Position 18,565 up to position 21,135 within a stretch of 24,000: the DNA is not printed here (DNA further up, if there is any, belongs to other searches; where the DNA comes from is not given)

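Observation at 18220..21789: Giant flagellar hook protein: ~750-aa insertion of tandem IN-motif-like modules inside FlgE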

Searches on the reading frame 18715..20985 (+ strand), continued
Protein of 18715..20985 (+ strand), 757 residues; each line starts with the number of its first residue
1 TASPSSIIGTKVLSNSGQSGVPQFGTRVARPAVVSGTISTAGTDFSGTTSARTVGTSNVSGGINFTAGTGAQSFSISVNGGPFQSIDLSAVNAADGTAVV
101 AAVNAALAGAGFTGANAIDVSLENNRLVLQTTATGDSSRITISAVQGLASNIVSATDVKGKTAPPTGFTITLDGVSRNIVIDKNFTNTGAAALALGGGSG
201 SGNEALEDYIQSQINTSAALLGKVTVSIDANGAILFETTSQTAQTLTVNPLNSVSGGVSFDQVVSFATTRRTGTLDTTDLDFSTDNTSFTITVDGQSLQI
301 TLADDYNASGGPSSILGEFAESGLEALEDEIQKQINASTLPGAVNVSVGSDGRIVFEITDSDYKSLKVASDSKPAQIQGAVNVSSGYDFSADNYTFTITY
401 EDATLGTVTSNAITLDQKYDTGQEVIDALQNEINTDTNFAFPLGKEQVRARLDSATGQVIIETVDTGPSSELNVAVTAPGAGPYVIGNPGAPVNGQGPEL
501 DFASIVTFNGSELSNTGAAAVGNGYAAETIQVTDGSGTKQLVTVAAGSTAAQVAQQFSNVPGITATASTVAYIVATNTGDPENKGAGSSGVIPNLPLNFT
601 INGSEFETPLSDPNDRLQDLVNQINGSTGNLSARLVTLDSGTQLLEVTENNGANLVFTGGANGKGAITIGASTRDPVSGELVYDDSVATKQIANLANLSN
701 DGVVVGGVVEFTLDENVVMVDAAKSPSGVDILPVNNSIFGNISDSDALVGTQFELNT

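Call 57: search_protein_families(library=pfam, proteins=[L003:15934-19677:+, L003:21171-24044:+, L004:14536-16638:+, L004:18641-21457:+], max_evalue=10)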
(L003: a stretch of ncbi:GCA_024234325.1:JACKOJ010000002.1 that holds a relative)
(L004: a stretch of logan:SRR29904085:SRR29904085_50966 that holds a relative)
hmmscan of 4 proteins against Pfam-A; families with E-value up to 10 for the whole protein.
L003:15934-19677:+ (1248 aa): 3 families
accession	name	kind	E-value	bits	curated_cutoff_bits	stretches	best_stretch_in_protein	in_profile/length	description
PF00669.25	Flagellin_N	-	1.7e-42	145.2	26.6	1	70-207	1-138/139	Bacterial flagellin N-terminal helical region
PF00700.27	Flagellin_C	-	7.2e-26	90.8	23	1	1162-1247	1-86/86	Bacterial flagellin C-terminal helical region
PF07196.18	Flagellin_IN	-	6.6e-06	26.6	22.7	7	659-699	14-55/55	Flagellin hook IN motif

L003:21171-24044:+ (958 aa): 2 families
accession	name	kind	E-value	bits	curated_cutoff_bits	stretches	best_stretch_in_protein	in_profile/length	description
PF07195.17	FliD_C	-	6.4e-34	117.8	25.4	1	466-631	1-174/236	Flagellar hook-associated protein 2 C-terminus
PF02465.23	FliD_N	-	5.2e-29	101.2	24.8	2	11-108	1-97/97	Flagellar hook-associated protein 2 N-terminus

L004:14536-16638:+ (701 aa): 3 families
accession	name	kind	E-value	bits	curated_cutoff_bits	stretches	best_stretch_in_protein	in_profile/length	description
PF00669.25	Flagellin_N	-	1.5e-44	151.9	26.6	1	5-141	1-137/139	Bacterial flagellin N-terminal helical region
PF00700.27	Flagellin_C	-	9.3e-25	87.2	23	1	615-700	1-86/86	Bacterial flagellin C-terminal helical region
PF07196.18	Flagellin_IN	-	4.6e-06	27.2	22.7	4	190-248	2-53/55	Flagellin hook IN motif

L004:18641-21457:+ (939 aa): 4 families
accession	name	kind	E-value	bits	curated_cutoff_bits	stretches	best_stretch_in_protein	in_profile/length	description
PF07195.17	FliD_C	-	2.7e-38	132.2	25.4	2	233-388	1-161/236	Flagellar hook-associated protein 2 C-terminus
PF02465.23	FliD_N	-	1.2e-25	90.4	24.8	2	11-108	1-97/97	Flagellar hook-associated protein 2 N-terminus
PF02927.20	CelD_N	-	0.085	14.1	24.6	0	74-104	54-84/86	Cellulase N-terminal ig-like domain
PF12041.13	DELLA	-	0.17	12.3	23.8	1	878-930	14-65/69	Transcriptional regulator DELLA protein N terminal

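Call 62: list_cluster_members(proteins=[P0034, P0025, P0001, P0012, P0044, P0003])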
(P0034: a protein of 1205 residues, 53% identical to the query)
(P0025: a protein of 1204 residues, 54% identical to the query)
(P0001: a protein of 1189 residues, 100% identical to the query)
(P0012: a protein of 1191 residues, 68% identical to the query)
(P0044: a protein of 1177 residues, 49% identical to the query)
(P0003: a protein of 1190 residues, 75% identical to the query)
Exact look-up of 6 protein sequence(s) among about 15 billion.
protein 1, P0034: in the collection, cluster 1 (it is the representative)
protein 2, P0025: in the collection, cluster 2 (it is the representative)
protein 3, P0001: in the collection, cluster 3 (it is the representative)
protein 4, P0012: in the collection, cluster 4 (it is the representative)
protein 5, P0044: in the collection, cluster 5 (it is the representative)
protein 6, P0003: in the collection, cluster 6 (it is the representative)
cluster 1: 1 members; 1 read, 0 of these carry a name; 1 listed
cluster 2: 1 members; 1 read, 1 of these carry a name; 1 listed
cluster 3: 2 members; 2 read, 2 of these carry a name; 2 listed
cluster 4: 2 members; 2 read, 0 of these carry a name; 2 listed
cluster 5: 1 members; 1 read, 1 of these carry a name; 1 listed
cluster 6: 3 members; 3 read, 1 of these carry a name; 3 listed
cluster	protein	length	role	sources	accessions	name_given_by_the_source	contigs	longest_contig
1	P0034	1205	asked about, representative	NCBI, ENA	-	-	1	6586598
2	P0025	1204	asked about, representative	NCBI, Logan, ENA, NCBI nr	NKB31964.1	MAG: flagellar hook-basal body complex protein [Pseudomonadales bacterium] | flagellar hook-basal body complex protein [Pseudomonadales bacterium]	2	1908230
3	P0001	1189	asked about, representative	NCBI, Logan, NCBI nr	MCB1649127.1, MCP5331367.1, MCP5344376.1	MAG: flagellar hook-basal body complex protein [Pseudomonadales bacterium] | flagellar hook-basal body complex protein [Pseudomonadales bacterium]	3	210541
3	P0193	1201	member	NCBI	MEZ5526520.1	MAG: flagellar hook-basal body complex protein [Gammaproteobacteria bacterium]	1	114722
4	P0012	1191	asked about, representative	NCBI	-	-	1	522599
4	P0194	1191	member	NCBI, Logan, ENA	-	-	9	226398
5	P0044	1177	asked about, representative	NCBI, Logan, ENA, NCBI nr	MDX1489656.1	MAG: flagellar hook-basal body complex protein [Pseudohongiellaceae bacterium] | flagellar hook-basal body complex protein [Pseudohongiellaceae bacterium]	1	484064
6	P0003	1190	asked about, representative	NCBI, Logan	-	-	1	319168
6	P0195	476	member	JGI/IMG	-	flagellar hook-basal body protein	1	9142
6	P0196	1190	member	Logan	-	-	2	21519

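Call 68: find_encoding_contigs(protein=P0135, flank=10000, max_places=1)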
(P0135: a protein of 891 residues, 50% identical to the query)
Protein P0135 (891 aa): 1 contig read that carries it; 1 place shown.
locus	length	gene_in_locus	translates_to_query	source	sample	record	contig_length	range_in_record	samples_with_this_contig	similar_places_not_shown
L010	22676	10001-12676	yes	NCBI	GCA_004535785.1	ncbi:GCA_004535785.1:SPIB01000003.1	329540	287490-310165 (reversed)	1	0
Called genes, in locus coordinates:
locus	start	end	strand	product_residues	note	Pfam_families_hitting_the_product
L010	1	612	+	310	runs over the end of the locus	PF01584:CheW, PF00072:Response_reg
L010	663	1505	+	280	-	PF03705:CheR_N, PF13649:Methyltransf_25 (faint), PF01739:CheR, PF08242:Methyltransf_12 (faint)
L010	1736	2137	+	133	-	PF00460:Flg_bb_rod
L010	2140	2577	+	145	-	PF00460:Flg_bb_rod (weak), PF06429:Flg_bbr_C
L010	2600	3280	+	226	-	PF03963:FlgD, PF13861:FLgD_tudor, PF13860:FlgD_ig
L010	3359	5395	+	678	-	PF00460:Flg_bb_rod, PF22692:LlgE_F_G_D1, PF07559:FlgE_D2, PF06429:Flg_bbr_C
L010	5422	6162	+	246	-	PF00460:Flg_bb_rod (weak), PF22692:LlgE_F_G_D1, PF06429:Flg_bbr_C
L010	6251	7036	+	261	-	PF00460:Flg_bb_rod, PF22692:LlgE_F_G_D1, PF06429:Flg_bbr_C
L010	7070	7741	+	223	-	PF02107:FlgH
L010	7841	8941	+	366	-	PF02119:FlgI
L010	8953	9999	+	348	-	PF10135:Rod-binding, PF01832:Glucosaminidase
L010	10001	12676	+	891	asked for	PF22638:FlgK_D1, PF21158:flgK_1st_1 (weak), PF06429:Flg_bbr_C (weak)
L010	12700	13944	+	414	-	PF00669:Flagellin_N, PF00700:Flagellin_C (weak)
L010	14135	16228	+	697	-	PF00669:Flagellin_N, PF00700:Flagellin_C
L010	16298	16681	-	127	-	PF05400:FliT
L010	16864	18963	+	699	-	PF00669:Flagellin_N, PF07196:Flagellin_IN (faint), PF00700:Flagellin_C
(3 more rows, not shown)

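Call 69: find_encoding_contigs(protein=P0097, flank=10000, max_places=1)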
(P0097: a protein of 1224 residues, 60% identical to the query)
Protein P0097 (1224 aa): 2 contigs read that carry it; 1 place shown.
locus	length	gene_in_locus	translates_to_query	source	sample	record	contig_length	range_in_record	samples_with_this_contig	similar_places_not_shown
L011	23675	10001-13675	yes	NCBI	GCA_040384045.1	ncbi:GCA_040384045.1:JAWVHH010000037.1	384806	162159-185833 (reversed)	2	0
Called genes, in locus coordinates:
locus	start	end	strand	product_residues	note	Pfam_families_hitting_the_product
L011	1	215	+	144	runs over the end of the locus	PF00460:Flg_bb_rod (weak)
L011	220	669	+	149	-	PF00460:Flg_bb_rod (weak), PF06429:Flg_bbr_C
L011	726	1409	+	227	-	PF03963:FlgD, PF13861:FLgD_tudor, PF13860:FlgD_ig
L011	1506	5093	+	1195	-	PF00460:Flg_bb_rod, PF22692:LlgE_F_G_D1, PF07559:FlgE_D2, PF06429:Flg_bbr_C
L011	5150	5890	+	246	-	PF00460:Flg_bb_rod, PF22692:LlgE_F_G_D1, PF06429:Flg_bbr_C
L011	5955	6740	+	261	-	PF00460:Flg_bb_rod (faint), PF22692:LlgE_F_G_D1, PF06429:Flg_bbr_C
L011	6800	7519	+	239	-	PF02107:FlgH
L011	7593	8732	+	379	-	PF02119:FlgI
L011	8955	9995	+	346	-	PF10135:Rod-binding, PF01832:Glucosaminidase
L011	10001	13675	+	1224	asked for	PF22638:FlgK_D1, PF21158:flgK_1st_1 (weak), PF06429:Flg_bbr_C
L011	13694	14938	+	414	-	PF00669:Flagellin_N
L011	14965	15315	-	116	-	PF05400:FliT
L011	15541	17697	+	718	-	-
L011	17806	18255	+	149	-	PF03646:FlaG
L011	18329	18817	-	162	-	PF03473:MOSC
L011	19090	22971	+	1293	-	PF02465:FliD_N, PF07195:FliD_C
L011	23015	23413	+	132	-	PF02561:FliS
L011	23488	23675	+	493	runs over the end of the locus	PF06490:FleQ, PF00158:Sigma54_activat, PF14532:Sigma54_activ_2, PF07728:AAA_5 (faint), PF25601:AAA_lid_14, PF02954:HTH_8, PF18024:HTH_50 (weak)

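Call 70: find_encoding_contigs(protein=P0178, flank=10000, max_places=1)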
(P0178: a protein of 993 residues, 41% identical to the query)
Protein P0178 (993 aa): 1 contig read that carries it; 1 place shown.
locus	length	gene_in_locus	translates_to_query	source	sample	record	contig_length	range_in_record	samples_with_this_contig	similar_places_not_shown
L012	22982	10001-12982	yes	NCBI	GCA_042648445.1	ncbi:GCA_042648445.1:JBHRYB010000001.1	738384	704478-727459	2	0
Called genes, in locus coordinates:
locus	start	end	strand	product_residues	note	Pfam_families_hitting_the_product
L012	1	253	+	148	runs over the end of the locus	PF00460:Flg_bb_rod, PF06429:Flg_bbr_C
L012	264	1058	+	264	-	PF03963:FlgD, PF13861:FLgD_tudor, PF13860:FlgD_ig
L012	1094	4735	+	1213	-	PF00460:Flg_bb_rod (weak), PF22692:LlgE_F_G_D1, PF07559:FlgE_D2, PF06429:Flg_bbr_C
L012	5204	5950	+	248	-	PF00460:Flg_bb_rod (weak), PF22692:LlgE_F_G_D1, PF06429:Flg_bbr_C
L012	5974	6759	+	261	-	PF00460:Flg_bb_rod, PF22692:LlgE_F_G_D1, PF06429:Flg_bbr_C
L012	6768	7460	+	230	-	PF02107:FlgH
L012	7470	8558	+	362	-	PF02119:FlgI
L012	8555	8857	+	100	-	-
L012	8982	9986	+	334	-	PF10135:Rod-binding, PF01832:Glucosaminidase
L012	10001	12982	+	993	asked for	PF00460:Flg_bb_rod (faint), PF22638:FlgK_D1, PF21158:flgK_1st_1, PF06429:Flg_bbr_C (weak)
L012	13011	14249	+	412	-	PF00669:Flagellin_N, PF00700:Flagellin_C (weak)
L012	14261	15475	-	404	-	PF00999:Na_H_Exchanger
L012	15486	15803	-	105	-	PF20661:SutA-RBD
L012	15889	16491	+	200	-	PF01323:DSBA (faint)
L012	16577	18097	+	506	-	PF07332:Phage_holin_3_6 (faint)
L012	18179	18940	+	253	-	PF08241:Methyltransf_11 (weak), PF13649:Methyltransf_25 (weak)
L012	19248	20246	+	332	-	PF08003:Methyltransf_9, PF13489:Methyltransf_23, PF08241:Methyltransf_11, PF08242:Methyltransf_12, PF13649:Methyltransf_25, PF13847:Methyltransf_31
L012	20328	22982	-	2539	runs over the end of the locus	-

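Call 72: find_encoding_contigs(protein=P0186, flank=10000, max_places=1)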
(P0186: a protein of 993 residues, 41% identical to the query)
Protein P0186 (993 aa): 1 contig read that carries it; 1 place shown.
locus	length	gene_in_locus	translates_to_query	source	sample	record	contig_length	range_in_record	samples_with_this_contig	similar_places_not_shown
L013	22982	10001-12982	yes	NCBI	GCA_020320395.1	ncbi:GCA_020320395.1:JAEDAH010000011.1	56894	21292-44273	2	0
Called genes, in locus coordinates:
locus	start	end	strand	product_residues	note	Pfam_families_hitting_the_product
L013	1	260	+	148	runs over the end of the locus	PF00460:Flg_bb_rod, PF06429:Flg_bbr_C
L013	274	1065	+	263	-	PF03963:FlgD, PF13861:FLgD_tudor, PF13860:FlgD_ig (weak)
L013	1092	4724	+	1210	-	PF00460:Flg_bb_rod, PF22692:LlgE_F_G_D1, PF07559:FlgE_D2, PF06429:Flg_bbr_C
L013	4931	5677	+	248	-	PF00460:Flg_bb_rod (faint), PF22692:LlgE_F_G_D1, PF06429:Flg_bbr_C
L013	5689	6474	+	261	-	PF00460:Flg_bb_rod, PF22692:LlgE_F_G_D1, PF06429:Flg_bbr_C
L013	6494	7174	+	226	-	PF02107:FlgH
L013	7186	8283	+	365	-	PF02119:FlgI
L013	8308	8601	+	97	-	-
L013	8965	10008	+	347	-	PF10135:Rod-binding, PF01832:Glucosaminidase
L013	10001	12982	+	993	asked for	PF22638:FlgK_D1, PF06429:Flg_bbr_C (weak)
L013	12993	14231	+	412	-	PF00669:Flagellin_N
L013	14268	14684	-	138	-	PF01934:HepT-like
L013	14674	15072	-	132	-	PF01909:NTP_transf_2, PF18765:Polbeta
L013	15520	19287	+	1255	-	PF00669:Flagellin_N, PF00700:Flagellin_C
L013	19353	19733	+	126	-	PF03646:FlaG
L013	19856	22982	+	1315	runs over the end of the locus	PF02465:FliD_N, PF07195:FliD_C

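Call 73: find_encoding_contigs(protein=P0190, flank=10000, max_places=1)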
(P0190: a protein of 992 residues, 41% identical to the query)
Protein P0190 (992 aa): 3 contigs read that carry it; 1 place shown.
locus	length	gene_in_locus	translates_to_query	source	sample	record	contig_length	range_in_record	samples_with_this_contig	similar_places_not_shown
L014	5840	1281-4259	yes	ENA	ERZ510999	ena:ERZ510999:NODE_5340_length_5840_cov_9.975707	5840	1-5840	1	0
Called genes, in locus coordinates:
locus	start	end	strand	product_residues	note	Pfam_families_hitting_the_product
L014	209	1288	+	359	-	PF10135:Rod-binding, PF01832:Glucosaminidase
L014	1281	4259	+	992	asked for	PF22638:FlgK_D1, PF21158:flgK_1st_1 (faint), PF06429:Flg_bbr_C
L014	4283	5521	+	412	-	PF00669:Flagellin_N, PF00700:Flagellin_C (weak)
